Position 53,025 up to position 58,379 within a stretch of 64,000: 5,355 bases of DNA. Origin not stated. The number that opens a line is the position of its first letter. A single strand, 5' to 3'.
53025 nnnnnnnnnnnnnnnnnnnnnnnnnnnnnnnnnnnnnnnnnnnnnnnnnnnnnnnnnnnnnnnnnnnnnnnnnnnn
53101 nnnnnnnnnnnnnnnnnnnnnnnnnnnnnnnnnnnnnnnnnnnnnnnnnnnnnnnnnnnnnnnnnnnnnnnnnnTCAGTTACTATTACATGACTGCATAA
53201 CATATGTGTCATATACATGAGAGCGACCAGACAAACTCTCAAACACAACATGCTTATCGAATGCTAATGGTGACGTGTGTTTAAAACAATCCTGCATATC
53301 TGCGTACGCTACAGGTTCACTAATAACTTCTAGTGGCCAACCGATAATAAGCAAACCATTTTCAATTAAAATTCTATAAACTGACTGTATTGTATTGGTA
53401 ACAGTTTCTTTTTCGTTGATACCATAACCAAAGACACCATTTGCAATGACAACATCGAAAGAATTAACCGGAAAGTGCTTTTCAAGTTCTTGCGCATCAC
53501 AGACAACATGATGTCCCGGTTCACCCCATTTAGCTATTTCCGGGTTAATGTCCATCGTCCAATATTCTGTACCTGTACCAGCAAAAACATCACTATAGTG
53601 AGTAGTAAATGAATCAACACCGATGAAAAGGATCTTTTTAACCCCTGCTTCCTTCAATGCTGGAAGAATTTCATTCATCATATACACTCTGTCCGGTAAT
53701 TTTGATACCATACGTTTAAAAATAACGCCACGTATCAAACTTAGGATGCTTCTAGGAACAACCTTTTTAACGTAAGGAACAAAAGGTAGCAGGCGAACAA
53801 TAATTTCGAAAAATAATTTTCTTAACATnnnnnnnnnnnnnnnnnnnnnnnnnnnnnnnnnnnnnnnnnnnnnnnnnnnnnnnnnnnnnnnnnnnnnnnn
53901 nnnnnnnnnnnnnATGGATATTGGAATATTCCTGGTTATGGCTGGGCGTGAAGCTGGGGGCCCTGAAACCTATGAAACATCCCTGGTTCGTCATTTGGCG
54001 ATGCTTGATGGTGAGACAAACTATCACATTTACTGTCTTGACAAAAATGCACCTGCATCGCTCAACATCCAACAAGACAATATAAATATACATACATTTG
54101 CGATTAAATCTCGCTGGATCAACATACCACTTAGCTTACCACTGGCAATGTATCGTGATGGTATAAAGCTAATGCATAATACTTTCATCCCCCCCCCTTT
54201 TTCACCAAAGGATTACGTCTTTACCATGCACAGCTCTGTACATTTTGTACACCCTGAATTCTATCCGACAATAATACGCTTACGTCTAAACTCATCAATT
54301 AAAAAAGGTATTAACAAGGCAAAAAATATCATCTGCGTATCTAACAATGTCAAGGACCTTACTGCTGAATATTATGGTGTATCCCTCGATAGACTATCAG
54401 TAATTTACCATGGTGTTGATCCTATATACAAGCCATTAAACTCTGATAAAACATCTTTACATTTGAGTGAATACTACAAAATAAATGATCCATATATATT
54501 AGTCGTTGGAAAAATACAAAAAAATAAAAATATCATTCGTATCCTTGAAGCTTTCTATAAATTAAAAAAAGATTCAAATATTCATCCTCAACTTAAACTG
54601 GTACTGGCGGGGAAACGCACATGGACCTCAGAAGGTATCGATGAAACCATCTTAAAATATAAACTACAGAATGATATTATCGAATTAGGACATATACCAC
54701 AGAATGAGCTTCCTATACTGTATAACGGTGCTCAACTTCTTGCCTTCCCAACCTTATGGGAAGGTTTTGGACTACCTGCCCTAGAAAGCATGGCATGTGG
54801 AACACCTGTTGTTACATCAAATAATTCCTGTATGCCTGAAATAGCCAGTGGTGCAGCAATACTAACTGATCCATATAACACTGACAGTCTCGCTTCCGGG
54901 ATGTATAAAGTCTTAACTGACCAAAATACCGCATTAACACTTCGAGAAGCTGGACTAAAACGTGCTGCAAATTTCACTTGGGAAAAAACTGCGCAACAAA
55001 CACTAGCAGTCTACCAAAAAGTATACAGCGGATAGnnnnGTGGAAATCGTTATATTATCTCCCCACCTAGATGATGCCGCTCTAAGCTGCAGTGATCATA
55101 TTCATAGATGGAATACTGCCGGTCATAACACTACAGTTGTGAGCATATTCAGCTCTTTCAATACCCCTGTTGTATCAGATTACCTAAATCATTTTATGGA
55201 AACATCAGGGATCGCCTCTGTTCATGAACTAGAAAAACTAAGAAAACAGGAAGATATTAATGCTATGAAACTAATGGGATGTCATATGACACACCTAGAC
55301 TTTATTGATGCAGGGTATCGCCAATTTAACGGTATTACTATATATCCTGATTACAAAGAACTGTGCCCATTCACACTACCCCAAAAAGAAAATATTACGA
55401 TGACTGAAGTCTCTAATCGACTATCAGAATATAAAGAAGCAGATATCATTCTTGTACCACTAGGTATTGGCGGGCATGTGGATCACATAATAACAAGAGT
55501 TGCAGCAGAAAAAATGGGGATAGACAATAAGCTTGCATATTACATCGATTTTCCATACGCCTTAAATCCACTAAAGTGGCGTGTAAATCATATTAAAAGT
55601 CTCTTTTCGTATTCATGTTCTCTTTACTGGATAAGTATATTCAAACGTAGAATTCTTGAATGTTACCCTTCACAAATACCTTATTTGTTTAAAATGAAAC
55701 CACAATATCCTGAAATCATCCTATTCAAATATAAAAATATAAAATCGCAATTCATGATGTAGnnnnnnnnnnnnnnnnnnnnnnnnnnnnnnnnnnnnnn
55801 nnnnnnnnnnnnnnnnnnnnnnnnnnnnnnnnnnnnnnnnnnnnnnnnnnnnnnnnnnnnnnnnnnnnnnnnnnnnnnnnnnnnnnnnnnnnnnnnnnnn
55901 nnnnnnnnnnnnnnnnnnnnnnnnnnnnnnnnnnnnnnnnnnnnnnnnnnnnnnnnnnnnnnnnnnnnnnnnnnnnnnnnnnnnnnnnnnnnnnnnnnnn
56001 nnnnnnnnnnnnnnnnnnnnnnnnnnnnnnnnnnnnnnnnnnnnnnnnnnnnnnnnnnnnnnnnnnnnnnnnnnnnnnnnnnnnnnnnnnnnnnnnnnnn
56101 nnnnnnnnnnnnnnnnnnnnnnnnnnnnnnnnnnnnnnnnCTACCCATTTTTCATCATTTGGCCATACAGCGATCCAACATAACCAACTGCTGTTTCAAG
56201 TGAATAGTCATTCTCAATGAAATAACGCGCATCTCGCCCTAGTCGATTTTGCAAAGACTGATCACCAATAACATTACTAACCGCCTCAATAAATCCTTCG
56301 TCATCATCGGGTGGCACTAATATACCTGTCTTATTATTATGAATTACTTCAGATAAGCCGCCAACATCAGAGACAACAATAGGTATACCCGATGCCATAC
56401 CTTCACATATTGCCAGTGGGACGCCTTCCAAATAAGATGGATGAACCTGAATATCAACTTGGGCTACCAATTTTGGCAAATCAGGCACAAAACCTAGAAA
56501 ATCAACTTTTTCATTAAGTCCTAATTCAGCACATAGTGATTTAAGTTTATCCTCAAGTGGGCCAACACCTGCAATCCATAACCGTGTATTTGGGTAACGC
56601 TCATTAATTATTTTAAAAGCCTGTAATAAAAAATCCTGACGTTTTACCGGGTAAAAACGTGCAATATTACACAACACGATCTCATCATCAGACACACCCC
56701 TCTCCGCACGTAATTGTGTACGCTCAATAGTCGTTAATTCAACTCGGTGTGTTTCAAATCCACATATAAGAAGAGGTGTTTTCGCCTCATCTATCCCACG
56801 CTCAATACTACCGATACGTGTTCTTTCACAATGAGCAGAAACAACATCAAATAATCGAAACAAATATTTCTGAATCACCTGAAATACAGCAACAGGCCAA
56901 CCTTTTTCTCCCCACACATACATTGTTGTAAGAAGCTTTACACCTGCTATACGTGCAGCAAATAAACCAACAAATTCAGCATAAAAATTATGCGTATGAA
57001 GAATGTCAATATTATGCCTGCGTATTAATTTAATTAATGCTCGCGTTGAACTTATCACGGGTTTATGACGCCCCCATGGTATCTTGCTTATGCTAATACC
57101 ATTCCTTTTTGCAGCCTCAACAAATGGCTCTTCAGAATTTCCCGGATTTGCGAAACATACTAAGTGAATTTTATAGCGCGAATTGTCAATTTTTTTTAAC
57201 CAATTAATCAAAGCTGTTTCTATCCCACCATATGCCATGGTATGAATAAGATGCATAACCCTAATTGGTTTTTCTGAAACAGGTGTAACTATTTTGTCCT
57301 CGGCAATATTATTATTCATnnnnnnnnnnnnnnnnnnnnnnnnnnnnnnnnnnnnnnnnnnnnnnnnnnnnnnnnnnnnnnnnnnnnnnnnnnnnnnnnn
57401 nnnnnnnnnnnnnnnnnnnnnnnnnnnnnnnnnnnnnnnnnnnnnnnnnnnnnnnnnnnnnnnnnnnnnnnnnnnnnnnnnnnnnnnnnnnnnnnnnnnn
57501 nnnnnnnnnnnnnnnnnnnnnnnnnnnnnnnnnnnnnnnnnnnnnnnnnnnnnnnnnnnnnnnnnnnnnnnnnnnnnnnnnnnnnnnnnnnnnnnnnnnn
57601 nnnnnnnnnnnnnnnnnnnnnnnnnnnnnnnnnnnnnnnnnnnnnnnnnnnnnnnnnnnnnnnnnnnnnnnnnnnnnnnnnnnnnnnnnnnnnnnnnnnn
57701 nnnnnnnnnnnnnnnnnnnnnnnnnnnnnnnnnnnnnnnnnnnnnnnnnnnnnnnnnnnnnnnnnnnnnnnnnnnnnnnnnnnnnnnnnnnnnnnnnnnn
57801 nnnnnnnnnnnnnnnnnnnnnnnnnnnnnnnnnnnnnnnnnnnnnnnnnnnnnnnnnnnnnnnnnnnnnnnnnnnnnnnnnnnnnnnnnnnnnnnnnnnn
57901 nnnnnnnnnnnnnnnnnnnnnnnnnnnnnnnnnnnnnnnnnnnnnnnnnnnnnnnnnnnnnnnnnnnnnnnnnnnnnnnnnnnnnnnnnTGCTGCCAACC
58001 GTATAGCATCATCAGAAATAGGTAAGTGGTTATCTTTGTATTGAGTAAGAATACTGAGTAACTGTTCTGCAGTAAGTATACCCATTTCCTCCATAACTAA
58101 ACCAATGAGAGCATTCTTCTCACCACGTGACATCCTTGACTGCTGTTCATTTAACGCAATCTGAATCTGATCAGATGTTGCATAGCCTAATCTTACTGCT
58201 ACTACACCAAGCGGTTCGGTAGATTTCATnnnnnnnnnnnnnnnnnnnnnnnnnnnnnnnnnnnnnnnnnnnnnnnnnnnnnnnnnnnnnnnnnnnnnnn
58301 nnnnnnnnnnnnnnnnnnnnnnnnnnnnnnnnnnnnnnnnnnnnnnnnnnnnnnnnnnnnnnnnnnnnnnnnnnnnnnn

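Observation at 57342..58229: Pseudo-kinase? BY-kinase homologue with Walker A Lys->Asn and Walker A' Asp->Asn, no tyrosine cluster, and an N-terminal MshEN/GspE-N-like putative c-di-GMP-binding domain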

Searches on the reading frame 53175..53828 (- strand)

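Call 59: search_protein_families(library=pfam, proteins=[window:53175-53828:-], max_evalue=0.01)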
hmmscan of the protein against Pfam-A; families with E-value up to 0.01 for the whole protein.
window:53175-53828:- (217 aa): 4 families
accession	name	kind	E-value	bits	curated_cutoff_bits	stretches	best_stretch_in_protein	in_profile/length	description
PF08241.18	Methyltransf_11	-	6.5e-07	30.3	21.2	1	78-162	10-95/95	Methyltransferase domain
PF13847.12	Methyltransf_31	-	0.00019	21.6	27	1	109-163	60-110/145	Methyltransferase domain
PF08242.18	Methyltransf_12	-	0.00095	20.3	30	1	86-160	20-98/98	Methyltransferase domain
PF13649.12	Methyltransf_25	-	0.0072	17.4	27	0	106-158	49-97/97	Methyltransferase domain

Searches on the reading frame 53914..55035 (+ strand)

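Call 59: search_protein_families(library=pfam, proteins=[window:53914-55035:+], max_evalue=0.01)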
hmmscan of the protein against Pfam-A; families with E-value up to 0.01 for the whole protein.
window:53914-55035:+ (373 aa): 5 families
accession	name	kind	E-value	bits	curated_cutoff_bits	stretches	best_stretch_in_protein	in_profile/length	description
PF00534.26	Glycos_transf_1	-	5.5e-34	117.6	26.4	1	191-349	14-171/172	Glycosyl transferases group 1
PF13692.12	Glyco_trans_1_4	-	3.4e-24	86.2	27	1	193-336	2-142/142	Glycosyl transferases group 1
PF13439.12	Glyco_transf_4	-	5.1e-13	49.8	28.5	1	15-170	2-168/170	Glycosyltransferase Family 4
PF20706.3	GT4-conflict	-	4.9e-09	36.1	26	1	189-306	194-315/385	Family 4 Glycosyltransferase in conflict systems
PF13524.12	Glyco_trans_1_2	-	1e-06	29.2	25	1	225-364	13-143/144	Glycosyl transferase-like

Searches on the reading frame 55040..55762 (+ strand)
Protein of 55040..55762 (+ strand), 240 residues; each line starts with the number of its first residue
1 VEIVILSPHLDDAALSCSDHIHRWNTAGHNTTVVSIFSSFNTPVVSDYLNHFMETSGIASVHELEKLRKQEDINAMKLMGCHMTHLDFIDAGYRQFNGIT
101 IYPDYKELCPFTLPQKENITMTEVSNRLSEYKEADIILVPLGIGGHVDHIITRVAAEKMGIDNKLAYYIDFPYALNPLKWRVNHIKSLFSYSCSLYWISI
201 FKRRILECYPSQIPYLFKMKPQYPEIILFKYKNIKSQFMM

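Call 59: search_protein_families(library=pfam, proteins=[window:55040-55762:+], max_evalue=0.01)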
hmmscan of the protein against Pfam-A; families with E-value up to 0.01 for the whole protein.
window:55040-55762:+ (240 aa): 1 family
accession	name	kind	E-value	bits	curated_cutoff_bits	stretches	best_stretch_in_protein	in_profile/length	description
PF02585.22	PIG-L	-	6.2e-16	59.5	28.2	1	5-157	2-126/129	GlcNAc-PI de-N-acetylase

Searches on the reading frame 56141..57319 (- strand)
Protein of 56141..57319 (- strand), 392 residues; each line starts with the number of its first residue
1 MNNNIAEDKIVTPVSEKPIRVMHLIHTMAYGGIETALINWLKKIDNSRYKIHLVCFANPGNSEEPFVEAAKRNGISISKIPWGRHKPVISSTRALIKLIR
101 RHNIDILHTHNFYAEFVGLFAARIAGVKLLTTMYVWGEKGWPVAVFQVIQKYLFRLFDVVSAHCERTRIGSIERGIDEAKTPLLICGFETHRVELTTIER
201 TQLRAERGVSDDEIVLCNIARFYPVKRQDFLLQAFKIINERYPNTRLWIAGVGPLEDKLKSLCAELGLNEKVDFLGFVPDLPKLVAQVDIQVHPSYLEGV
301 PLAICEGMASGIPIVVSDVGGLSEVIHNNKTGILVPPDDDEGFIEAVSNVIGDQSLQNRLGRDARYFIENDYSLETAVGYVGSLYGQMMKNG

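Call 33: search_protein_families(library=pfam, proteins=[window:56141-57319:-], max_evalue=0.001)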
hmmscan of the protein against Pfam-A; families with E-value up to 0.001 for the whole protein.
window:56141-57319:- (392 aa): 7 families
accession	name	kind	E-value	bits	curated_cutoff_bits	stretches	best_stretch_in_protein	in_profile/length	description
PF00534.26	Glycos_transf_1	-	5.2e-43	147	26.4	1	200-365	2-170/172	Glycosyl transferases group 1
PF13692.12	Glyco_trans_1_4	-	2.1e-37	129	27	1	215-353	3-142/142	Glycosyl transferases group 1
PF13439.12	Glyco_transf_4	-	7.8e-14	52.5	28.5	1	30-190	1-168/170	Glycosyltransferase Family 4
PF13579.12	Glyco_trans_4_4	-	1.4e-12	48.6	29.7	1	31-181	1-152/158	Glycosyl transferase 4-like domain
PF13477.12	Glyco_trans_4_2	-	1.7e-07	31.9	23.4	1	35-132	11-105/139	Glycosyl transferase 4-like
PF20706.3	GT4-conflict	-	5.1e-06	26.1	26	1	223-337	209-326/385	Family 4 Glycosyltransferase in conflict systems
PF13524.12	Glyco_trans_1_2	-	0.00034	21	25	0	246-375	16-136/144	Glycosyl transferase-like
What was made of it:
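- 56141..57319 (-): GT4 glycosyltransferase, 22 nt downstream. It is the candidate direct partner. Pfam Glycos_transf_1 and Glyco_transf_4 (call 33).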

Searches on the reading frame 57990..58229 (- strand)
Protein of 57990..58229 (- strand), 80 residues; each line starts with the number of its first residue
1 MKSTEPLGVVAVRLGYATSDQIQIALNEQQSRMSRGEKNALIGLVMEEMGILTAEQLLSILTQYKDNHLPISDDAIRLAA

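Call 28: search_solved_structures(query=A2, max_evalue=10, show_alignments=4)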
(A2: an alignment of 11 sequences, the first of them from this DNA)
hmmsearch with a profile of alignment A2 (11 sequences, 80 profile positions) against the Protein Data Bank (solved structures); distinct sequences matched with E-value up to 10: 7.
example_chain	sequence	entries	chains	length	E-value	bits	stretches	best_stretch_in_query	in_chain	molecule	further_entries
5zfr_A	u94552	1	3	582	0.00056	23.1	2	4-73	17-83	Type IV pilus biogenesis ATPase PilB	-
6f8l_G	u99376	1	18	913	0.00077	22.7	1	4-31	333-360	Type IV pilus assembly protein PilF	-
6olj_C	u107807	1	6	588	0.0011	22.2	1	4-73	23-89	Type IV pilus biogenesis ATPase PilB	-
5tsg_B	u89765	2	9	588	0.0011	22.2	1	4-73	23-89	Type IV pilus biogenesis ATPase PilB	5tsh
5htl_A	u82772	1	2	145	0.0025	21.1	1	39-66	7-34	MSHA biogenesis protein MshE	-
6ejf_G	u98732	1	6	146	0.015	18.6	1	4-31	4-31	Type IV pilus assembly protein PilF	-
5vgc_A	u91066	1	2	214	4.2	10.7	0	23-48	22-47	NleG5-1 effector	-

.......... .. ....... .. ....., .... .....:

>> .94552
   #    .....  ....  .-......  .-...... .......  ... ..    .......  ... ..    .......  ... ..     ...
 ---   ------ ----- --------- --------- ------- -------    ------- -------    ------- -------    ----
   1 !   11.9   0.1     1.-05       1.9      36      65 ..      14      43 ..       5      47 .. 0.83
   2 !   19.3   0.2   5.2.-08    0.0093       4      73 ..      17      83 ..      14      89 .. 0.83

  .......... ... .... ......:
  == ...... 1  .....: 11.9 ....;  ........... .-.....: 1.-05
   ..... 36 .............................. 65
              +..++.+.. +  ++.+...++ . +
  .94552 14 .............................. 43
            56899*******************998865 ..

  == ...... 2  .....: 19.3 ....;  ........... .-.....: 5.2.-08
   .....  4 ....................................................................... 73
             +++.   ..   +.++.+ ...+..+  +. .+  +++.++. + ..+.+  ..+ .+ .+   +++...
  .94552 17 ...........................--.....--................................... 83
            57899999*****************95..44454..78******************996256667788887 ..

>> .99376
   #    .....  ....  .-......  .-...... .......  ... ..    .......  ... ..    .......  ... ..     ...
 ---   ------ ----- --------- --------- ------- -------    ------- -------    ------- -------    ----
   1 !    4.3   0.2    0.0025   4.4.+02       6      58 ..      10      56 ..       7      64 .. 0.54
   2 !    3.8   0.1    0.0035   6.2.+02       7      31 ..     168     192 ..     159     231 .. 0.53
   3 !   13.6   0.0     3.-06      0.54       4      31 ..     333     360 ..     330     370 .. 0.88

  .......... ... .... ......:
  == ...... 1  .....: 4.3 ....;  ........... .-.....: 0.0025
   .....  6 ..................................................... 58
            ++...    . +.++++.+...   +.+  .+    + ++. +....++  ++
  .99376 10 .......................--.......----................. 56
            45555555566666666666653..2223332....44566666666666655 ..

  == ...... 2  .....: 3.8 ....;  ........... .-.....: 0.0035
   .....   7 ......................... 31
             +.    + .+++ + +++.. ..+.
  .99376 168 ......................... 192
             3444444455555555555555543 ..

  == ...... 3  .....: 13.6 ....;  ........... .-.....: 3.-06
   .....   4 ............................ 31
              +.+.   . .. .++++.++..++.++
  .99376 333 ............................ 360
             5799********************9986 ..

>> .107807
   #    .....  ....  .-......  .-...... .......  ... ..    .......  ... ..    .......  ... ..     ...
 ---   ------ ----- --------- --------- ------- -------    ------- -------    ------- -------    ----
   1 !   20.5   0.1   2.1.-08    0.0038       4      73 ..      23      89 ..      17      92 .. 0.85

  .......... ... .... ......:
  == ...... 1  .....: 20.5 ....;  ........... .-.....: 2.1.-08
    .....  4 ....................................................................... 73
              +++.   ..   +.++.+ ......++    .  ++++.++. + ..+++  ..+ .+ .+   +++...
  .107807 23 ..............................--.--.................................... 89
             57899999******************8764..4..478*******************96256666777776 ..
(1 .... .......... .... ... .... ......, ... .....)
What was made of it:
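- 58032..58217 (-): Residues 5-66: MshEN_N-like four-helix domain with helices at 7-13, 19-34, 42-48 and 54-66. The clade's N-terminal profile hits only PilB, PilF and MshE N-domains in the PDB (E 6e-4 to 2.5e-3; call 28).
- The Geobacter PilB alignment spans both hairpins (call 28).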

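Call 48: predict_structure(alignment_id=A2)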
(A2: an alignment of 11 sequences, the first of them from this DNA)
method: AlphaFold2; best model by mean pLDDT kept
length: 80 residues; sequences in the alignment: 11
mean_pLDDT: 79.9   pTM: 0.65
mean pLDDT of the five models: 79.9, 78.4, 76.2, 73.7, 73.2
residues with pLDDT >= 90: 41; 70-90: 19; 50-70: 5; < 50: 15
segments of 3 or more residues with pLDDT < 50: 68-80
pLDDT, mean of each block of 10 residues (from residue 1): 70 93 95 86 92 92 64 46
secondary structure, 60 per line:
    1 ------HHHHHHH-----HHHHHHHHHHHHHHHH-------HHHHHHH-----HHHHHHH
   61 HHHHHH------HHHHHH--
elements in order: H7-13 H19-34 H42-48 H54-66 H73-78

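Call 51: fold_search(model_id=the predicted structure, library=pdb)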
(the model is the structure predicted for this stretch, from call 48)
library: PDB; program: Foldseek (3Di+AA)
matches with E <= 10: 53; with E <= 0.001: 0
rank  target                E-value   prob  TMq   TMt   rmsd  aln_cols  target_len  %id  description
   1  5htl_B                5.6e-02  1.00  0.65  0.39   4.8        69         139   29  Structure of MshE with cdg (released 2016-10-05)
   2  5htl_A                4.6e-01  0.99  0.59  0.34   2.5        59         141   27  Structure of MshE with cdg (released 2016-10-05)
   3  8pfa_A                9.0e-01  0.96  0.65  0.38   6.1        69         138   23  X-ray structure of the Thermus thermophilus K167R mutant of the PilF-GSPIIB domain in the c-di-GMP bound state (released 2024-06-26)
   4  9gl5_A                1.0e+00  0.94  0.65  0.39   6.9        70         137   21  X-ray structure of the Thermus thermophilus Q190E mutant of the PilF-GSPIIB domain in the c-di-GMP bound state (released 2025-06-25)
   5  8pdk_A                1.3e+00  0.89  0.63  0.37   5.5        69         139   23  X-ray structure of the Thermus thermophilus PilF-GSPIIB domain in the c-di-GMP bound state (released 2024-06-26)
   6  9glg_A                1.8e+00  0.80  0.62  0.37   6.1        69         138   23  X-ray structure of the Thermus thermophilus Q218E mutant of the PilF-GSPIIB domain in the c-di-GMP bound state (released 2025-06-25)
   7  8pfa_B                2.0e+00  0.72  0.61  0.37   6.9        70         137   23  X-ray structure of the Thermus thermophilus K167R mutant of the PilF-GSPIIB domain in the c-di-GMP bound state (released 2024-06-26)
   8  9glg_B                2.6e+00  0.75  0.59  0.36   2.1        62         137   24  X-ray structure of the Thermus thermophilus Q218E mutant of the PilF-GSPIIB domain in the c-di-GMP bound state (released 2025-06-25)
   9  2v79_B                2.7e+00  0.15  0.37  0.28   8.6        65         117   15  Crystal Structure of the N-terminal domain of DnaD from Bacillus Subtilis (released 2008-01-15)
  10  7lkn_A                2.9e+00  0.72  0.56  0.32   1.5        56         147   14  The PilB(N-terminal_P70S mutant)-PilZ complex (SeMet) (released 2021-08-11)
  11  7lkm_B                2.9e+00  0.72  0.56  0.32   1.6        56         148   14  The PilB(N-terminal_P70S mutant)-PilZ complex of the Type IV pilus from Xanthomonas citri (released 2021-08-11)
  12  8pe0_A                2.9e+00  0.69  0.64  0.37   7.0        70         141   23  X-ray structure of the Thermus thermophilus K167L mutant of the PilF-GSPIIB domain in the c-di-GMP bound state (released 2024-06-26)
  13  4mbq_C                3.1e+00  0.16  0.31  0.46   6.7        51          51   10  TPR3 of FimV from P. aeruginosa (PAO1) (released 2014-08-20)
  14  8pdk_B                3.3e+00  0.69  0.61  0.37   2.0        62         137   24  X-ray structure of the Thermus thermophilus PilF-GSPIIB domain in the c-di-GMP bound state (released 2024-06-26)
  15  9fxk_G                3.3e+00  0.13  0.41  0.26   9.3        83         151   23  Transcription repressor NrdR from E. coli, AMPPNP/ATP-bound state (released 2025-03-19)
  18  7lkm_A                4.8e+00  0.44  0.55  0.31   4.1        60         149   13  The PilB(N-terminal_P70S mutant)-PilZ complex of the Type IV pilus from Xanthomonas citri (released 2021-08-11)
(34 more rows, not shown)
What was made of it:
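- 58032..58217 (-): Foldseek of the N-terminal model puts 5HTL (MshE with c-di-GMP) first (prob 1.0, TM 0.65), followed by PilF GSPII-B with c-di-GMP (call 51).
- Closest known: MshE / PilB / PilF N-terminal MshEN. Same: Same pattern of conserved Gly, Leu and Gln residues (calls 28, 51).
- The N-terminal model's top 8 Foldseek hits are c-di-GMP-bound MshE and PilF GSPII-B (call 51). Xanthomonas PilB N-domains that bind PilZ protein also appear among the fold hits (7lkm, 7lkn; call 51). The closest structures are the ligand-bound forms of true binders (call 51).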
